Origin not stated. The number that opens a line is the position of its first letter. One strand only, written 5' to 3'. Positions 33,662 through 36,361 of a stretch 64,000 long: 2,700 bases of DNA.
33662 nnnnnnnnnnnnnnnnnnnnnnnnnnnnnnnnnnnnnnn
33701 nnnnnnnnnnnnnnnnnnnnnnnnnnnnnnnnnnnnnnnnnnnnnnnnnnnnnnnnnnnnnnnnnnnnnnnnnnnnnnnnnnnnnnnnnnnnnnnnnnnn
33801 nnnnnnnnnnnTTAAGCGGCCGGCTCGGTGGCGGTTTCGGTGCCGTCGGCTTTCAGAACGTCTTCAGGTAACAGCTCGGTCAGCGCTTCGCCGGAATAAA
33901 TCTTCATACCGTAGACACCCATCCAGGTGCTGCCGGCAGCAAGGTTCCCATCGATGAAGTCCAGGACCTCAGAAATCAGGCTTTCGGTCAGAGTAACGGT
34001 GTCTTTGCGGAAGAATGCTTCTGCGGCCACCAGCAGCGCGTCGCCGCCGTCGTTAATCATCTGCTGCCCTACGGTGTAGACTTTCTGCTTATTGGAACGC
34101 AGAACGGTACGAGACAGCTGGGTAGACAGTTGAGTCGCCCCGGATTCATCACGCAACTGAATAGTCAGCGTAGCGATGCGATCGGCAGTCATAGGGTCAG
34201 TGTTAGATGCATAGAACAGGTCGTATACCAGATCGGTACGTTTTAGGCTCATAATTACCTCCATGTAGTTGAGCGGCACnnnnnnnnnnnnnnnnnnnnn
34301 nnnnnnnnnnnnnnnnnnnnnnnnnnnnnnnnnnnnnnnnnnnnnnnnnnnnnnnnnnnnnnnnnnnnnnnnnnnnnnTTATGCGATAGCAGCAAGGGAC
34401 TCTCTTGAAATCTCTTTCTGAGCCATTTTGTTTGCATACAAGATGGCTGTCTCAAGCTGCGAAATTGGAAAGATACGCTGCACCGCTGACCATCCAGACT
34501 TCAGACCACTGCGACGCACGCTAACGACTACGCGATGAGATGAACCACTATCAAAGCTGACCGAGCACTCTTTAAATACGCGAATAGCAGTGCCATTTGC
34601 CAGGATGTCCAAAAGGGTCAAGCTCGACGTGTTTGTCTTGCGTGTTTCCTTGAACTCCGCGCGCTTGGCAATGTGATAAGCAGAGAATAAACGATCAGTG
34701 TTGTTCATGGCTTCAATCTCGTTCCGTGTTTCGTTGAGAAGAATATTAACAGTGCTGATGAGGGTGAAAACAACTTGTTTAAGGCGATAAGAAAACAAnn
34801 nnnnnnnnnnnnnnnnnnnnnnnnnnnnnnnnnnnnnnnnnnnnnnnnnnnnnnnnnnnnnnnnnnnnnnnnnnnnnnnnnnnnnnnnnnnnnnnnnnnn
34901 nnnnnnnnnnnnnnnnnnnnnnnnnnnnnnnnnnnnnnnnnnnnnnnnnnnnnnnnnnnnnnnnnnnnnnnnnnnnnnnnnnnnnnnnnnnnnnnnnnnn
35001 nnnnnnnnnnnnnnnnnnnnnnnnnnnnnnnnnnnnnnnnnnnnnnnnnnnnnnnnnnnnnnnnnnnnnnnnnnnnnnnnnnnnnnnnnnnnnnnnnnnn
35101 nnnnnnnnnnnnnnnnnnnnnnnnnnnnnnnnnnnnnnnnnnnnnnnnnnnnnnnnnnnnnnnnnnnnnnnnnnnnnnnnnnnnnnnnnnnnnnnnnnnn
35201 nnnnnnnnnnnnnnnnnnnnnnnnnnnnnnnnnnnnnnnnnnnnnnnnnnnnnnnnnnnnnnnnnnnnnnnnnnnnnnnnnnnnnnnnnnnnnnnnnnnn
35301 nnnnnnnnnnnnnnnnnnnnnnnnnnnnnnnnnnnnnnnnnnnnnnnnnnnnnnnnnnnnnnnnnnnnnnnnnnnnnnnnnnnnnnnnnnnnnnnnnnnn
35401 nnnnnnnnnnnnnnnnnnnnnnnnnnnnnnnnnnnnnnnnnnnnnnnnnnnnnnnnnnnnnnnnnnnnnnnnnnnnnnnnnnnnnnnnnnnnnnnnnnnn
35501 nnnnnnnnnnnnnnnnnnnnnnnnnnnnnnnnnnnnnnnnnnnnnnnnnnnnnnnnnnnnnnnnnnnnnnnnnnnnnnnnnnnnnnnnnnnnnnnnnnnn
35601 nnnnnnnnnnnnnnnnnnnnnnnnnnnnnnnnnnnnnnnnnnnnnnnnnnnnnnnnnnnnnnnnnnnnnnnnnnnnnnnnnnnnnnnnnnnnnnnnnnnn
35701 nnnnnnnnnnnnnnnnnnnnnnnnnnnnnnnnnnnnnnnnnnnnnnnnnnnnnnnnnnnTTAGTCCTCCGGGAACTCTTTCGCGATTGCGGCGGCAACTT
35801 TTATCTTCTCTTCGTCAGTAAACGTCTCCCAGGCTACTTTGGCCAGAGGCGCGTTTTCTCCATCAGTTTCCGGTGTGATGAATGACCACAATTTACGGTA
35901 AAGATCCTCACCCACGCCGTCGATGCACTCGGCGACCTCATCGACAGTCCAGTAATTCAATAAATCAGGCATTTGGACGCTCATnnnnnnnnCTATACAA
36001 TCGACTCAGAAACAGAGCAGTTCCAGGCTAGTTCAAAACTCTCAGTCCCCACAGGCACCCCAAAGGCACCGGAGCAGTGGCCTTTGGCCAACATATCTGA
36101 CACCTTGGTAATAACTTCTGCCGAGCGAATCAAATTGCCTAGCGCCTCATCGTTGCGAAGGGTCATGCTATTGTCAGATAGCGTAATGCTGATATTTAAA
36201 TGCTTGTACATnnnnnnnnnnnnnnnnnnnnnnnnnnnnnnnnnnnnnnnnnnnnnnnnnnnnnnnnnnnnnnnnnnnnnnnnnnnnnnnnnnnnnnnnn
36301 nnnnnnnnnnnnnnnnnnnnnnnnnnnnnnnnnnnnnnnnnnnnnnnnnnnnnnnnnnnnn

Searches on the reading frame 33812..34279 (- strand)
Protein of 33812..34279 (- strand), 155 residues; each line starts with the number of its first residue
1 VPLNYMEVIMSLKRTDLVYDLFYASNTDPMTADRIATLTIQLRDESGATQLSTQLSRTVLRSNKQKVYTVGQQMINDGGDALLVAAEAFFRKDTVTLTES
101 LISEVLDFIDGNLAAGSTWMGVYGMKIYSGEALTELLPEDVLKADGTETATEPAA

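Call 73: search_protein_families(library=pfam, proteins=[window:33812-34279:-], max_evalue=0.01)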
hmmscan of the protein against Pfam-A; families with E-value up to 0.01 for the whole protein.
window:33812-34279:- (155 aa): 0 families

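Call 74: search_protein_families(library=phrogs, proteins=[window:33812-34279:-], max_evalue=0.001)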
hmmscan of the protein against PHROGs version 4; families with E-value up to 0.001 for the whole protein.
window:33812-34279:- (155 aa): 1 family
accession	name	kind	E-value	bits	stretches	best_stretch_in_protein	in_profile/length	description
phrog_2473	-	unknown function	6.3e-42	144.1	1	10-147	1-136/139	-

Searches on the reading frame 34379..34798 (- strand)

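Call 73: search_protein_families(library=pfam, proteins=[window:34379-34798:-], max_evalue=0.01)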
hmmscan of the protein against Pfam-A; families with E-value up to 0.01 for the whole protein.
window:34379-34798:- (139 aa): 0 families

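Call 74: search_protein_families(library=phrogs, proteins=[window:34379-34798:-], max_evalue=0.001)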
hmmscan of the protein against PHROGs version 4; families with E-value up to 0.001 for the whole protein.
window:34379-34798:- (139 aa): 1 family
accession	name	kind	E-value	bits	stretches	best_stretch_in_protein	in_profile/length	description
phrog_5125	-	unknown function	1.6e-28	99.9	1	52-139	17-103/103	-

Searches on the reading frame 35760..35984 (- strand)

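Call 73: search_protein_families(library=pfam, proteins=[window:35760-35984:-], max_evalue=0.01)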
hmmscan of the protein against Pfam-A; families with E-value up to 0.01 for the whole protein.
window:35760-35984:- (74 aa): 0 families

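Call 74: search_protein_families(library=phrogs, proteins=[window:35760-35984:-], max_evalue=0.001)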
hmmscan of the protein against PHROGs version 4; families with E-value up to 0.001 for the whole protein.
window:35760-35984:- (74 aa): 1 family
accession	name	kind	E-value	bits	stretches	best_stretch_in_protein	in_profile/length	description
phrog_6757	-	unknown function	1.5e-18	67.7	1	3-74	2-70/71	-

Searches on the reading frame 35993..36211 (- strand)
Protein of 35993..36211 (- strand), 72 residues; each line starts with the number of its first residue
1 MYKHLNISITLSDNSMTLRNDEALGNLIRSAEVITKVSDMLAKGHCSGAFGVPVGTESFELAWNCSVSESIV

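Call 45: search_dna_similar(query=window:35993-36211:-, collection=phages, mode=protein, max_rows=40, max_evalue=0.001)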
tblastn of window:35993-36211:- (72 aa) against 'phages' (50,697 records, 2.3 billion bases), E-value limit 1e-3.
Records with a match: 8; places in all: 8; records where one place covers at least 80% of the query: 8.
Best place of each record, by identity: <60% 8.
By first word of the organism name: Klebsiella 6; Salmonella 2.
By host as written in the record: Salmonella enterica subsp. enterica serovar Typhimurium strain LT2 2; Klebsiella pneumoniae ST13-OXA48 1; Klebsiella pneumoniae 4727 1; horse 1; Klebsiella pneumoniae strain 4011 1; Klebsiella pneumoniae strain 9362 1; Klebsiella pneumoniae subsp. pneumoniae LC-1825/18 1.
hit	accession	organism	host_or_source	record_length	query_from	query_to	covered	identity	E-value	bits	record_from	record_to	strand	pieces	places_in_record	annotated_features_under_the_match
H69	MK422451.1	Klebsiella phage ST13-OXA48phi12.3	Klebsiella pneumoniae ST13-OXA48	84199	1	70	97%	39.4%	7e-9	55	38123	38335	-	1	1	hypothetical protein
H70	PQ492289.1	Klebsiella phage vB_KpnS_p4727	Klebsiella pneumoniae 4727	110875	1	70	97%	39.4%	7e-9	55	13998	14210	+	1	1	record has no annotation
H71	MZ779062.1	Klebsiella phage pJN2-26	horse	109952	1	70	97%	38.0%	2e-8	54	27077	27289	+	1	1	hypothetical protein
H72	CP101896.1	Klebsiella phage GArcari-2022b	Klebsiella pneumoniae strain 4011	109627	1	70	97%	38.0%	7e-8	52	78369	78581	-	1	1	record has no annotation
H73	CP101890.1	Klebsiella phage GArcari-2022a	Klebsiella pneumoniae strain 9362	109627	1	70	97%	38.0%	7e-8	52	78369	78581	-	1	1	record has no annotation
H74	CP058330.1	Klebsiella phage vB_Kpn_1825-KPC53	Klebsiella pneumoniae subsp. pneumoniae ...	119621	1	70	97%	38.0%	2e-7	51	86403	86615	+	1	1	record has no annotation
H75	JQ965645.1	Salmonella phage SSU5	Salmonella enterica subsp. enterica ...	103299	1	70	97%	37.1%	4e-9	56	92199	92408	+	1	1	hypothetical protein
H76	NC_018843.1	Salmonella phage SSU5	Salmonella enterica subsp. enterica ...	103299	1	70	97%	37.1%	4e-9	56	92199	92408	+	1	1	hypothetical protein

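Call 46: get_annotated_region(hit=H75, flank=5000)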
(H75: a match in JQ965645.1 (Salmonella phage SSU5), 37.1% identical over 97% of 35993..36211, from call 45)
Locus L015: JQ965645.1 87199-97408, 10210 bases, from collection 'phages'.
description: Salmonella phage SSU5, complete genome.
organism: Salmonella phage SSU5 (NCBI taxid 1177632)
taxonomy: Viruses; Duplodnaviria; Heunggongvirae; Uroviricota; Caudoviricetes
host: Salmonella enterica subsp. enterica serovar Typhimurium strain LT2; source: -; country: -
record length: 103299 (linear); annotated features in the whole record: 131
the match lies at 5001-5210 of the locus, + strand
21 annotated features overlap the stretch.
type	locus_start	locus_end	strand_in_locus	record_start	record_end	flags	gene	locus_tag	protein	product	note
CDS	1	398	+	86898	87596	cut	-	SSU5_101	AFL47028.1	hypothetical protein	-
CDS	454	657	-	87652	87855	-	-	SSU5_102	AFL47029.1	putative selenium-binding protein YdfZ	-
CDS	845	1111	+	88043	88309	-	-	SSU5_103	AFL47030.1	hypothetical protein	-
CDS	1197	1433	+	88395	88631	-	-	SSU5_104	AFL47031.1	hypothetical protein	-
CDS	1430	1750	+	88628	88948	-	-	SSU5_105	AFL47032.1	hypothetical protein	-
CDS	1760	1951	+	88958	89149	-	-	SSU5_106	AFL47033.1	hypothetical protein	-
CDS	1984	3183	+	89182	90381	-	-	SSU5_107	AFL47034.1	hypothetical protein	-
CDS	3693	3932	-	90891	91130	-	-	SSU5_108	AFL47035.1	hypothetical protein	-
CDS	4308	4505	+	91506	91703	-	-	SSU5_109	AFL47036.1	hypothetical protein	-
CDS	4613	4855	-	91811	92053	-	-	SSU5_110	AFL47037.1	hypothetical protein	-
CDS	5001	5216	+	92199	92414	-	-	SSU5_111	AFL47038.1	hypothetical protein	-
CDS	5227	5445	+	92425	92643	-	-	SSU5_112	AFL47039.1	hypothetical protein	-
CDS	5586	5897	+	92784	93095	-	-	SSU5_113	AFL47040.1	hypothetical protein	-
CDS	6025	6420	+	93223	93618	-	-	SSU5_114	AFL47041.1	hypothetical protein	-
CDS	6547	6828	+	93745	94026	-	-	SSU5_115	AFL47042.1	hypothetical protein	-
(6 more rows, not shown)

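Call 73: search_protein_families(library=pfam, proteins=[window:35993-36211:-], max_evalue=0.01)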
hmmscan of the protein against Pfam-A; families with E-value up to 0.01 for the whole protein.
window:35993-36211:- (72 aa): 0 families

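Call 74: search_protein_families(library=phrogs, proteins=[window:35993-36211:-], max_evalue=0.001)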
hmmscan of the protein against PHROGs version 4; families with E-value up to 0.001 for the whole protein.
window:35993-36211:- (72 aa): 1 family
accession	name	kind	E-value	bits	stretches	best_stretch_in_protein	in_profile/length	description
phrog_15489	-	unknown function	5e-14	53.2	1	1-70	1-71/72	-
